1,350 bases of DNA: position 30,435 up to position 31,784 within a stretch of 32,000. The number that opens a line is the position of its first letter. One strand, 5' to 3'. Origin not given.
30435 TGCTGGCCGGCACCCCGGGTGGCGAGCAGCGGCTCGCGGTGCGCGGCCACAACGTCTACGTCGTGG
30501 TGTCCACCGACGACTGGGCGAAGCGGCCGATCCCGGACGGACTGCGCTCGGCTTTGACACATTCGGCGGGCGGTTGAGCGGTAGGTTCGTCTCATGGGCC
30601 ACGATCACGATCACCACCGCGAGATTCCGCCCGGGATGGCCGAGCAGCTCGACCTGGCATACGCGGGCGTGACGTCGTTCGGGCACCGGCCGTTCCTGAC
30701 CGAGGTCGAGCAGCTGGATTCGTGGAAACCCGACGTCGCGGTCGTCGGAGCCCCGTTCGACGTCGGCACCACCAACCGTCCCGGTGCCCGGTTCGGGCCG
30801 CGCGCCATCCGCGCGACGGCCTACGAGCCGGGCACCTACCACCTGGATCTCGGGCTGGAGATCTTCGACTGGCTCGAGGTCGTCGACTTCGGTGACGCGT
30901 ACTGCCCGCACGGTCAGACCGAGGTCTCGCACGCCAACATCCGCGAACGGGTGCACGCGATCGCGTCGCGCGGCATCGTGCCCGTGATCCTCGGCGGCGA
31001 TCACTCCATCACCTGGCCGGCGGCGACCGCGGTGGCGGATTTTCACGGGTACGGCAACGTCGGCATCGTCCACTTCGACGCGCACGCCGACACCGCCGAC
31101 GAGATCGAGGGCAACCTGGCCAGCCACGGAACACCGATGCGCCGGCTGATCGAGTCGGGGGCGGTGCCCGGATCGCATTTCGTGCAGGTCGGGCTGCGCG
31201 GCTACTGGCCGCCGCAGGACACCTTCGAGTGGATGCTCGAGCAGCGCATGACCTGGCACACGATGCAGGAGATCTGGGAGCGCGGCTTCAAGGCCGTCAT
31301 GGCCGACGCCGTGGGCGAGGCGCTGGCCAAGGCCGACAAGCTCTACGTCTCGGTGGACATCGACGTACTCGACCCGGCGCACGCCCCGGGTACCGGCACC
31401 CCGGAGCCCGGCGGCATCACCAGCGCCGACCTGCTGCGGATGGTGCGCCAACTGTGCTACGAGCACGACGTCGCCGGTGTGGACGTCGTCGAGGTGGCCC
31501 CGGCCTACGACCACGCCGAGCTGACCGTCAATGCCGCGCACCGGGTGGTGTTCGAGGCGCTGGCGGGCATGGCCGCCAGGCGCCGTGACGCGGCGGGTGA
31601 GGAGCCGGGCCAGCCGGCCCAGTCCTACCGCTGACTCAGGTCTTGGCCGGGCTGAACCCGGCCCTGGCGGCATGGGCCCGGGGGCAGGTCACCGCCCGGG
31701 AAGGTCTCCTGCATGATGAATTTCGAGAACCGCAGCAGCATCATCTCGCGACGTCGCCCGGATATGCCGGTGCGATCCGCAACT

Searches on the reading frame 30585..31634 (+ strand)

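Call 44: search_protein_families(library=pfam, proteins=[window:30585-31634:+], max_evalue=0.001)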
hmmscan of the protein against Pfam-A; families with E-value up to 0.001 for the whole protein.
window:30585-31634:+ (349 aa): 1 family
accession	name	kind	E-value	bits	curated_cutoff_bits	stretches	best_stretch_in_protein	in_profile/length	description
PF00491.26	Arginase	-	7.4e-89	298.4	22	1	50-326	2-278/280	Arginase family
